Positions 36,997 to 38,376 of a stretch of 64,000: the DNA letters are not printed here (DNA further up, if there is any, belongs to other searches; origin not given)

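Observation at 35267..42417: Exact 15-bp motif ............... at two divergent promoters (plus diverged copies at a third): iron-box half-sites with the central pentamer missing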

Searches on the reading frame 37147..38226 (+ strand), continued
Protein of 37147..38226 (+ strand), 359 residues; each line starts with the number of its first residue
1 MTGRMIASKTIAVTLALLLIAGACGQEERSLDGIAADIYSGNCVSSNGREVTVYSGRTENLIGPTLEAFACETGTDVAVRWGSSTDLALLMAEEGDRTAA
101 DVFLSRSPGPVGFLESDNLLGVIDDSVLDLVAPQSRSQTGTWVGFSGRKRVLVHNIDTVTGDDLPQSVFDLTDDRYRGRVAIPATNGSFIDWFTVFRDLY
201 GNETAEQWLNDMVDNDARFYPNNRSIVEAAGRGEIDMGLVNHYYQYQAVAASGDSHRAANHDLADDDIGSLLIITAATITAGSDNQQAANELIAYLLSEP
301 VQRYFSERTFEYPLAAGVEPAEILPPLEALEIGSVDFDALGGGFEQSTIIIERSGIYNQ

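Call 29: find_homologous_proteins(query=L067:10923-11591:-, max_evalue=1e-20)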
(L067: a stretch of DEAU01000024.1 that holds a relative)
Query L067:10923-11591:- (222 aa): 7972 proteins with E <= 1e-20 among 8000 candidates; the best 120 are listed.
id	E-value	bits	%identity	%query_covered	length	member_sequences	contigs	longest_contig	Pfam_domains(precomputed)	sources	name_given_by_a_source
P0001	1.2e-142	491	100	100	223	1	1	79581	PF02742.22,PF01325.26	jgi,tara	tara:strand:+ start:3345 stop:4016 length:672 start_codon:yes stop_codon:yes gene_type:complete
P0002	1.2e-142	491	100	100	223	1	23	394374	PF02742.22,PF01325.26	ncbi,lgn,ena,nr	ncbi:MAG: iron-dependent repressor IdeR [Acidimicrobiaceae bacterium]|nr:iron-dependent repressor Id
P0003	1.8e-141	487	99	100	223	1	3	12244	PF02742.22,PF01325.26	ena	-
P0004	9.7e-141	484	99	100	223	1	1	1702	PF02742.22,PF01325.26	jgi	-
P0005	9.3e-138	475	97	100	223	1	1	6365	PF02742.22,PF01325.26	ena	-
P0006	3.4e-136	470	96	100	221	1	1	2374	PF01047.29,PF13412.13,PF12802.14,PF02742.22,PF01325.26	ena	-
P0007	1.9e-132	457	92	100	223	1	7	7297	PF01047.29,PF13412.13,PF12802.14,PF02742.22,PF01325.26,PF04023.21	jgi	-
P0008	4.7e-132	456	91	100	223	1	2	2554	PF01047.29,PF13412.13,PF12802.14,PF02742.22,PF01325.26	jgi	-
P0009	4.7e-132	456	91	100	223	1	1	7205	PF01047.29,PF13412.13,PF12802.14,PF02742.22,PF01325.26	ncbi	-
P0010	3.1e-131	453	91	100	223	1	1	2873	PF01047.29,PF13412.13,PF12802.14,PF02742.22,PF01325.26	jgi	-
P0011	3.1e-131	453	91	100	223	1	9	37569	PF01047.29,PF13412.13,PF12802.14,PF02742.22,PF01325.26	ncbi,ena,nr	ncbi:MAG: iron-dependent repressor IdeR [Acidimicrobiaceae bacterium]|nr:iron-dependent repressor Id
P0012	3.6e-129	447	90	100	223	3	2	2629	PF02742.22,PF01325.26,PF04023.21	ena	-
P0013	1.2e-128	445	90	100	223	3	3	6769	PF12802.14,PF02742.22,PF01325.26,PF04023.21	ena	-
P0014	3.0e-128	444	89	100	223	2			PF12802.14,PF02742.22,PF01325.26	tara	tara:strand:+ start:161 stop:832 length:672 start_codon:yes stop_codon:yes gene_type:complete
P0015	1.8e-122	425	86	100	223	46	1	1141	PF01047.29,PF12802.14,PF02742.22,PF01325.26,PF04023.21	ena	-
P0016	2.2e-122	424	86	100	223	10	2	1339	PF01047.29,PF12802.14,PF02742.22,PF01325.26,PF04023.21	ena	-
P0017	2.5e-122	424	86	100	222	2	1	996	PF01047.29,PF12802.14,PF02742.22,PF01325.26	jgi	jgi:DtxR family Mn-dependent transcriptional regulator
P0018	6.5e-107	374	76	100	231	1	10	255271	PF01047.29,PF13412.13,PF12802.14,PF02742.22,PF01325.26,PF04023.21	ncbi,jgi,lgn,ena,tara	tara:strand:+ start:198 stop:893 length:696 start_codon:yes stop_codon:yes gene_type:complete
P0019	1.7e-105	369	74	99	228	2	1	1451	PF13412.13,PF12802.14,PF02742.22,PF01325.26,PF04023.21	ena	-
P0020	3.8e-104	365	76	98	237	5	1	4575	PF01047.29,PF13412.13,PF12802.14,PF02742.22,PF01325.26,PF04023.21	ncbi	-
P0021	6.6e-104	364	75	99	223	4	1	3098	PF01047.29,PF12802.14,PF02742.22,PF01325.26,PF04023.21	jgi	jgi:DtxR family Mn-dependent transcriptional regulator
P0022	2.5e-103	362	74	99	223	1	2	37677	PF01047.29,PF12802.14,PF02742.22,PF01325.26,PF04023.21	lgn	-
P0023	4.4e-103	361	73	99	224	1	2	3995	PF01047.29,PF13412.13,PF12802.14,PF02742.22,PF13545.13,PF24034.2,PF01325.26,PF04023.21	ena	-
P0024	4.9e-103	361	73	100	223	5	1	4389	PF02742.22,PF01325.26,PF04023.21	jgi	-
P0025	5.3e-103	361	75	98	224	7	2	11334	PF01047.29,PF12802.14,PF02742.22,PF01325.26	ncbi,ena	-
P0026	5.3e-103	361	74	99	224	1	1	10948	PF01047.29,PF13412.13,PF02742.22,PF01325.26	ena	-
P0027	5.3e-103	361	76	98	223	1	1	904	PF12802.14,PF02742.22,PF01325.26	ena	-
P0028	5.3e-103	361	74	98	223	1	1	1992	PF02742.22,PF01325.26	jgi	jgi:DtxR family Mn-dependent transcriptional regulator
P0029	6.3e-103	361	74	99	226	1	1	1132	PF01047.29,PF13412.13,PF12802.14,PF02742.22,PF13545.13,PF01325.26,PF04023.21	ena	-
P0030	7.6e-103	361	74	100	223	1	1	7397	PF12802.14,PF02742.22,PF01325.26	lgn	-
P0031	8.3e-103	360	74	99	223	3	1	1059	PF01047.29,PF12802.14,PF02742.22,PF01325.26,PF04023.21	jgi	-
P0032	1.1e-102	360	74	99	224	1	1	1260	PF01047.29,PF13412.13,PF12802.14,PF02742.22,PF13545.13,PF01325.26,PF04023.21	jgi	-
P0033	1.5e-102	360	74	99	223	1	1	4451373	PF02742.22,PF01325.26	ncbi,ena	-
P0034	1.9e-102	359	75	99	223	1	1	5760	PF02742.22,PF01325.26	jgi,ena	-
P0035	2.3e-102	359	71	100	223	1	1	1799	PF12802.14,PF02742.22,PF01325.26,PF04023.21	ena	-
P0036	2.4e-102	359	74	100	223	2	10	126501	PF12802.14,PF02742.22,PF01325.26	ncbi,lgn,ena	-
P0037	3.1e-102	359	74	100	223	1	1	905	PF01047.29,PF13412.13,PF12802.14,PF02742.22,PF13545.13,PF01325.26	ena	-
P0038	3.2e-102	359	71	100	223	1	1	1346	PF12802.14,PF02742.22,PF01325.26,PF04023.21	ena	-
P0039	3.6e-102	358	76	98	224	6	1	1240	PF02742.22,PF01325.26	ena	-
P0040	3.8e-102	358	71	100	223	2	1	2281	PF12802.14,PF02742.22,PF01325.26,PF04023.21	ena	-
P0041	4.1e-102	358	70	100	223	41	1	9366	PF02742.22,PF01325.26,PF04023.21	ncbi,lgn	-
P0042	4.6e-102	358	70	100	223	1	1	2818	PF12802.14,PF02742.22,PF01325.26,PF04023.21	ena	-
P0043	4.8e-102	358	73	99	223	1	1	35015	PF01047.29,PF12802.14,PF02742.22,PF01325.26,PF04023.21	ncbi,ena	-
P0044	6.2e-102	358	71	100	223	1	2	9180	PF02742.22,PF01325.26,PF04023.21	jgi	-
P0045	6.2e-102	358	71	100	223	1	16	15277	PF02742.22,PF01325.26,PF04023.21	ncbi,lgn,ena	-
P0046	7.3e-102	357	74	99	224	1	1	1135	PF02742.22,PF01325.26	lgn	-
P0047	7.9e-102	357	72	100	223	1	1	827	PF01047.29,PF13412.13,PF12802.14,PF02742.22,PF13545.13,PF01325.26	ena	-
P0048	8.0e-102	357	76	98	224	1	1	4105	PF02742.22,PF01325.26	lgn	-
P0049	8.8e-102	357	74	99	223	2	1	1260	PF12802.14,PF02742.22,PF01325.26,PF04023.21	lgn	-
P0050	9.0e-102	357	75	98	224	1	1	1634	PF12802.14,PF02742.22,PF01325.26,PF04023.21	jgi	jgi:DtxR family Mn-dependent transcriptional regulator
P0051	9.2e-102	357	70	100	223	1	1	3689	PF02742.22,PF01325.26,PF04023.21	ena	-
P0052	9.7e-102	357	73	98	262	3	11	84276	PF01047.29,PF13412.13,PF02742.22,PF01325.26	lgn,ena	-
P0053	1.1e-101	357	71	100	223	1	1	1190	PF02742.22,PF13545.13,PF01325.26,PF04023.21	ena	-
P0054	1.5e-101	356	74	99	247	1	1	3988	PF02742.22,PF01325.26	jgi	jgi:DtxR family Mn-dependent transcriptional regulator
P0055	1.7e-101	356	70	100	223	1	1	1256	PF02742.22,PF01325.26,PF04023.21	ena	-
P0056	1.7e-101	356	76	98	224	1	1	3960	PF02742.22,PF01325.26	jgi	-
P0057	1.8e-101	356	70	100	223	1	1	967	PF02742.22,PF01325.26,PF04023.21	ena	-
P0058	2.1e-101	356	73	99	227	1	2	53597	PF01047.29,PF02742.22,PF01325.26,PF04023.21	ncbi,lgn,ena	-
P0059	2.3e-101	356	70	100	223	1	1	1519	PF02742.22,PF01325.26,PF04023.21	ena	-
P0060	2.4e-101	356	72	99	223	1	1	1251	PF01047.29,PF13412.13,PF12802.14,PF02742.22,PF01325.26,PF25213.2,PF04023.21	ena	-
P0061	3.2e-101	355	70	100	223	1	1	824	PF02742.22,PF01325.26,PF04023.21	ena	-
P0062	3.4e-101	355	70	100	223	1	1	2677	PF02742.22,PF01325.26,PF04023.21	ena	-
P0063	7.5e-101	354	75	99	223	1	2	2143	PF01047.29,PF02742.22,PF01325.26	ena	-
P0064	1.0e-100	354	75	98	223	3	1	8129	PF01047.29,PF13412.13,PF12802.14,PF02742.22,PF01325.26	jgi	jgi:DtxR family Mn-dependent transcriptional regulator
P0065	1.1e-100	353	74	98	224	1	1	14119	PF12802.14,PF02742.22,PF01325.26,PF04023.21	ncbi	-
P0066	1.3e-100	353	71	99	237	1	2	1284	PF01047.29,PF13412.13,PF02742.22,PF13545.13,PF01325.26,PF04023.21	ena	-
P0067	1.6e-100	353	70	100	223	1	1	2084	PF02742.22,PF01325.26,PF04023.21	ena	-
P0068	1.6e-100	353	75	98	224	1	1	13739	PF01047.29,PF12802.14,PF02742.22,PF01325.26,PF04023.21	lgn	-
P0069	1.7e-100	353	70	100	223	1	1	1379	PF02742.22,PF01325.26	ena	-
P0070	2.0e-100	353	70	100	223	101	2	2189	PF12802.14,PF02742.22,PF01325.26,PF04023.21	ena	-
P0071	2.1e-100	353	70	100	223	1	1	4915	PF02742.22,PF01325.26,PF04023.21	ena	-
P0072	2.2e-100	352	74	98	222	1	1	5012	PF12802.14,PF02742.22,PF01325.26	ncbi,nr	ncbi:MAG: metal-dependent transcriptional regulator [Acidimicrobiales bacterium]|nr:metal-dependent 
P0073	2.2e-100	352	71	99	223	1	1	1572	PF02742.22,PF01325.26,PF04023.21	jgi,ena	-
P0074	2.4e-100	352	70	100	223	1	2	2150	PF02742.22,PF01325.26,PF04023.21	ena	-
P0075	2.6e-100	352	73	99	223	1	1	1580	PF01047.29,PF13412.13,PF12802.14,PF02742.22,PF01325.26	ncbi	-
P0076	3.1e-100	352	75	98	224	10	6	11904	PF01047.29,PF13412.13,PF12802.14,PF02742.22,PF13545.13,PF01325.26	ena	-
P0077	3.2e-100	352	71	100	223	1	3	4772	PF01047.29,PF13412.13,PF02742.22,PF13545.13,PF01325.26,PF04023.21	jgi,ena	-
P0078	3.6e-100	352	72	99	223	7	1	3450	PF01047.29,PF13412.13,PF12802.14,PF02742.22,PF13545.13,PF01325.26,PF04023.21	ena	-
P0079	4.9e-100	351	70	99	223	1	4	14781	PF12802.14,PF02742.22,PF01325.26,PF04023.21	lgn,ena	-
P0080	4.9e-100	351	74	99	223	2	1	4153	PF12802.14,PF02742.22,PF13545.13,PF01325.26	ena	-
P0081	7.2e-100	351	73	99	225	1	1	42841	PF00126.34,PF02742.22,PF01325.26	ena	-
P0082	9.3e-100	350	70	99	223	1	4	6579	PF02742.22,PF01325.26,PF04023.21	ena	-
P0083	9.7e-100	350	74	99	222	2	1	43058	PF01047.29,PF13412.13,PF12802.14,PF02742.22,PF01325.26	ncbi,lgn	ncbi:MAG: metal-dependent transcriptional regulator [Acidimicrobiales bacterium]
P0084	9.8e-100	350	70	100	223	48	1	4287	PF02742.22,PF01325.26,PF04023.21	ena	-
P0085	9.9e-100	350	70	100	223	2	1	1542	PF12802.14,PF02742.22,PF01325.26,PF04023.21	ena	-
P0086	1.0e-99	350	69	100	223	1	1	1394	PF12802.14,PF02742.22,PF01325.26,PF04023.21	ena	-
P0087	1.2e-99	350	73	99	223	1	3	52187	PF12802.14,PF02742.22,PF01325.26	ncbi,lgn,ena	-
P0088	1.4e-99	350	73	98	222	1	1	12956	PF01047.29,PF13412.13,PF12802.14,PF02742.22,PF13545.13,PF01325.26,PF04023.21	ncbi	-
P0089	1.6e-99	350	70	99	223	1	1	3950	PF02742.22,PF01325.26,PF04023.21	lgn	-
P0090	1.8e-99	350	72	100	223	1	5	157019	PF12802.14,PF02742.22,PF01325.26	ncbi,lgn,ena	-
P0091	2.2e-99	349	72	98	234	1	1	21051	PF01047.29,PF12802.14,PF02742.22,PF13545.13,PF01325.26,PF04023.21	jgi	jgi:DtxR family transcriptional regulator, Mn-dependent transcriptional regulator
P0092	2.3e-99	349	73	98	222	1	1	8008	PF01047.29,PF12802.14,PF02742.22,PF13545.13,PF01325.26,PF04023.21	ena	-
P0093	2.5e-99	349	69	100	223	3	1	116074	PF01047.29,PF13412.13,PF02742.22,PF01325.26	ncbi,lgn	-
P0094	2.6e-99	349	69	100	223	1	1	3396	PF12802.14,PF02742.22,PF01325.26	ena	-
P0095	3.0e-99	349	72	98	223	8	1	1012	PF01047.29,PF12802.14,PF02742.22,PF01325.26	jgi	-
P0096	3.3e-99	349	71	99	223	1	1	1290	PF01047.29,PF13412.13,PF12802.14,PF02742.22,PF01325.26,PF04023.21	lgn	-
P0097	3.7e-99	349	72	99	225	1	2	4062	PF02742.22,PF01325.26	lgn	-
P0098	5.0e-99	348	70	99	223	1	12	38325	PF02742.22,PF01325.26,PF04023.21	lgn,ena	-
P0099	5.5e-99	348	71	100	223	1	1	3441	PF02742.22,PF01325.26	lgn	-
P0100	5.8e-99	348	70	100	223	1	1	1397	PF02742.22,PF01325.26,PF04023.21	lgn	-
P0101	6.1e-99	348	72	99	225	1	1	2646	PF02742.22,PF01325.26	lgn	-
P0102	7.2e-99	348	73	99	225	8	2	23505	PF02742.22,PF01325.26,PF04023.21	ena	-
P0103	8.1e-99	347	71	99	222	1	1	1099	PF02742.22,PF01325.26,PF04023.21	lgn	-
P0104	8.8e-99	347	71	100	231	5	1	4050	PF01047.29,PF13412.13,PF12802.14,PF02742.22,PF01325.26,PF04023.21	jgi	jgi:DtxR family Mn-dependent transcriptional regulator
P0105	8.8e-99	347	70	99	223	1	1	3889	PF12802.14,PF02742.22,PF13545.13,PF01325.26,PF04023.21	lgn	-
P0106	9.5e-99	347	73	100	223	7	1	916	PF01047.29,PF13412.13,PF12802.14,PF02742.22,PF13545.13,PF01325.26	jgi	jgi:DtxR family transcriptional regulator, Mn-dependent transcriptional regulator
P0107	1.0e-98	347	68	100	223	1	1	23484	PF01047.29,PF13412.13,PF12802.14,PF02742.22,PF13545.13,PF01325.26,PF04023.21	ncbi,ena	-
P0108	1.1e-98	347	70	99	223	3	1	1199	PF01047.29,PF13412.13,PF12802.14,PF02742.22,PF13545.13,PF01325.26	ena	-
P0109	1.2e-98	347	71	100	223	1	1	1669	PF02742.22,PF01325.26,PF04023.21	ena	-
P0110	1.3e-98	347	71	98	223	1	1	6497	PF01047.29,PF13412.13,PF02742.22,PF13545.13,PF01325.26,PF04023.21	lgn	-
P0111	1.5e-98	347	70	99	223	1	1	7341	PF01047.29,PF13412.13,PF12802.14,PF02742.22,PF13545.13,PF01325.26,PF04023.21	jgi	jgi:DtxR family transcriptional regulator, iron-dependent repressor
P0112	1.7e-98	346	71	99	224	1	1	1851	PF01047.29,PF12802.14,PF02742.22,PF13545.13,PF01325.26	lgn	-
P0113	2.0e-98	346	74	99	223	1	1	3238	PF01047.29,PF12802.14,PF02742.22,PF01325.26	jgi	jgi:DtxR family transcriptional regulator, Mn-dependent transcriptional regulator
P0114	2.4e-98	346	73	98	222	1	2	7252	PF01047.29,PF02742.22,PF01325.26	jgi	jgi:DtxR family Mn-dependent transcriptional regulator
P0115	2.4e-98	346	71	98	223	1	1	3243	PF01047.29,PF13412.13,PF02742.22,PF13545.13,PF01325.26,PF04023.21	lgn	-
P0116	2.5e-98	346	72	99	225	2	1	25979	PF02742.22,PF01325.26,PF04023.21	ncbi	-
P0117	2.5e-98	346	71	98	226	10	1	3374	PF01047.29,PF13412.13,PF12802.14,PF02742.22,PF13545.13,PF01325.26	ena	-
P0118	2.9e-98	346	74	99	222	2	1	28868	PF01047.29,PF01978.26,PF12802.14,PF02742.22,PF01325.26,PF04023.21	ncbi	-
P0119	3.9e-98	345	71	98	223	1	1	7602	PF02742.22,PF13545.13,PF01325.26,PF04023.21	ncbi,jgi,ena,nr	ncbi:MAG: metal-dependent transcriptional regulator [Acidimicrobiia bacterium]|nr:metal-dependent tr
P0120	4.4e-98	345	74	99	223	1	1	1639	PF01047.29,PF12802.14,PF02742.22,PF01325.26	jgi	jgi:DtxR family transcriptional regulator, Mn-dependent transcriptional regulator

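Call 30: find_encoding_contigs(protein=P0033, flank=10000, max_places=3)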
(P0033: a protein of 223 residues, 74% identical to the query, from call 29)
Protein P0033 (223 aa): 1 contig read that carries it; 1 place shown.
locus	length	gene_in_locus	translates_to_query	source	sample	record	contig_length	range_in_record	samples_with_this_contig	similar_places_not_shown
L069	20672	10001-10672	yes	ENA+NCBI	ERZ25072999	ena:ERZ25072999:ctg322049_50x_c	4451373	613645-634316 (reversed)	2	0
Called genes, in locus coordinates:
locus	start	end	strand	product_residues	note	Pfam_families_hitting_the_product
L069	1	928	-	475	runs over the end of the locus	PF13458:Peripla_BP_6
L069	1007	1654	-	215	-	PF00881:Nitroreductase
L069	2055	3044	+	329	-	PF01936:NYN, PF12872:OST-HTH (weak)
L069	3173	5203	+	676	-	PF02653:BPD_transp_2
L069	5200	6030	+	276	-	PF00005:ABC_tran, PF02463:SMC_N (faint), PF13304:AAA_21 (faint), PF12399:BCA_ABC_TP_C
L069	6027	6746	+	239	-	PF00005:ABC_tran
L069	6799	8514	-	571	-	PF00270:DEAD, PF04851:ResIII, PF16203:ERCC3_RAD25_C, PF00271:Helicase_C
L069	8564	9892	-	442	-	PF00990:GGDEF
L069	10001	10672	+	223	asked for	PF01325:Fe_dep_repress, PF02742:Fe_dep_repr_C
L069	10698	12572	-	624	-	PF00743:FMO-like, PF01266:DAO (faint), PF07992:Pyr_redox_2, PF13450:NAD_binding_8, PF13738:Pyr_redox_3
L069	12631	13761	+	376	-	-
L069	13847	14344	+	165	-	PF00903:Glyoxalase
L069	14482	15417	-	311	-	PF02653:BPD_transp_2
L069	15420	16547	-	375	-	PF02653:BPD_transp_2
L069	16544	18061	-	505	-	PF00005:ABC_tran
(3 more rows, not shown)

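Call 32: search_solved_structures(query=L067:10923-11591:-, show_alignments=4, max_evalue=0.00001)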
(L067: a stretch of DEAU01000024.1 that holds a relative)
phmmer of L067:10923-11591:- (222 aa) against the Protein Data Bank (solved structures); distinct sequences matched with E-value up to 0.00001: 33.
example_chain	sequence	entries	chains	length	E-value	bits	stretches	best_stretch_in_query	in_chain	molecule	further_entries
1fx7_A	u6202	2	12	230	7.1e-37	130.1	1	11-204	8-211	IRON-DEPENDENT REPRESSOR IDER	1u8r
1b1b_A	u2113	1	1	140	1.9e-35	125.5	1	11-137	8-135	PROTEIN (IRON DEPENDENT REGULATOR)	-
2isy_A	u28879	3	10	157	2.4e-35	125.1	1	11-137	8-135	Iron-dependent repressor ideR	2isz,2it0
7b1v_A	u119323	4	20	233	2.9e-34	121.6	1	11-139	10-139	DtxR family iron (Metal) dependent repressor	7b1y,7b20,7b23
7b25_A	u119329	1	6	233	7.7e-34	120.2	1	11-139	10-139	DtxR family iron (Metal) dependent repressor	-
7b24_A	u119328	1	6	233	5e-33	117.5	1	11-139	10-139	DtxR family iron (Metal) dependent repressor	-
1g3s_A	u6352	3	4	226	1.1e-32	116.4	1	11-138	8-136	DIPHTHERIA TOXIN REPRESSOR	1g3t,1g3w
2qqb_A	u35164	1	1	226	1.2e-32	116.3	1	11-138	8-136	Diphtheria toxin repressor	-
2qq9_A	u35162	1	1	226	1.5e-32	116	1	11-138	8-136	Diphtheria toxin repressor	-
1ddn_A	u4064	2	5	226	1.6e-32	115.9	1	11-138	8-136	DIPHTHERIA TOX REPRESSOR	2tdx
1bi0_A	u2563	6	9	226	3e-32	115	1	11-138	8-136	DIPHTHERIA TOXIN REPRESSOR | DIPHTHERIA TOX REPRESSOR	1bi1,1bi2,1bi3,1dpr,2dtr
1c0w_A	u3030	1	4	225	3.1e-32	115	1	12-138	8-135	DIPHTHERIA TOXIN REPRESSOR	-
3glx_A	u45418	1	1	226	3.3e-32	114.9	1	11-138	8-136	Diphtheria toxin repressor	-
2qqa_A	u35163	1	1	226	4.8e-32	114.3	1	14-137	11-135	Diphtheria toxin repressor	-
1xcv_A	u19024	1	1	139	1.9e-31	112.4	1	11-137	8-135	Diphtheria toxin repressor mutant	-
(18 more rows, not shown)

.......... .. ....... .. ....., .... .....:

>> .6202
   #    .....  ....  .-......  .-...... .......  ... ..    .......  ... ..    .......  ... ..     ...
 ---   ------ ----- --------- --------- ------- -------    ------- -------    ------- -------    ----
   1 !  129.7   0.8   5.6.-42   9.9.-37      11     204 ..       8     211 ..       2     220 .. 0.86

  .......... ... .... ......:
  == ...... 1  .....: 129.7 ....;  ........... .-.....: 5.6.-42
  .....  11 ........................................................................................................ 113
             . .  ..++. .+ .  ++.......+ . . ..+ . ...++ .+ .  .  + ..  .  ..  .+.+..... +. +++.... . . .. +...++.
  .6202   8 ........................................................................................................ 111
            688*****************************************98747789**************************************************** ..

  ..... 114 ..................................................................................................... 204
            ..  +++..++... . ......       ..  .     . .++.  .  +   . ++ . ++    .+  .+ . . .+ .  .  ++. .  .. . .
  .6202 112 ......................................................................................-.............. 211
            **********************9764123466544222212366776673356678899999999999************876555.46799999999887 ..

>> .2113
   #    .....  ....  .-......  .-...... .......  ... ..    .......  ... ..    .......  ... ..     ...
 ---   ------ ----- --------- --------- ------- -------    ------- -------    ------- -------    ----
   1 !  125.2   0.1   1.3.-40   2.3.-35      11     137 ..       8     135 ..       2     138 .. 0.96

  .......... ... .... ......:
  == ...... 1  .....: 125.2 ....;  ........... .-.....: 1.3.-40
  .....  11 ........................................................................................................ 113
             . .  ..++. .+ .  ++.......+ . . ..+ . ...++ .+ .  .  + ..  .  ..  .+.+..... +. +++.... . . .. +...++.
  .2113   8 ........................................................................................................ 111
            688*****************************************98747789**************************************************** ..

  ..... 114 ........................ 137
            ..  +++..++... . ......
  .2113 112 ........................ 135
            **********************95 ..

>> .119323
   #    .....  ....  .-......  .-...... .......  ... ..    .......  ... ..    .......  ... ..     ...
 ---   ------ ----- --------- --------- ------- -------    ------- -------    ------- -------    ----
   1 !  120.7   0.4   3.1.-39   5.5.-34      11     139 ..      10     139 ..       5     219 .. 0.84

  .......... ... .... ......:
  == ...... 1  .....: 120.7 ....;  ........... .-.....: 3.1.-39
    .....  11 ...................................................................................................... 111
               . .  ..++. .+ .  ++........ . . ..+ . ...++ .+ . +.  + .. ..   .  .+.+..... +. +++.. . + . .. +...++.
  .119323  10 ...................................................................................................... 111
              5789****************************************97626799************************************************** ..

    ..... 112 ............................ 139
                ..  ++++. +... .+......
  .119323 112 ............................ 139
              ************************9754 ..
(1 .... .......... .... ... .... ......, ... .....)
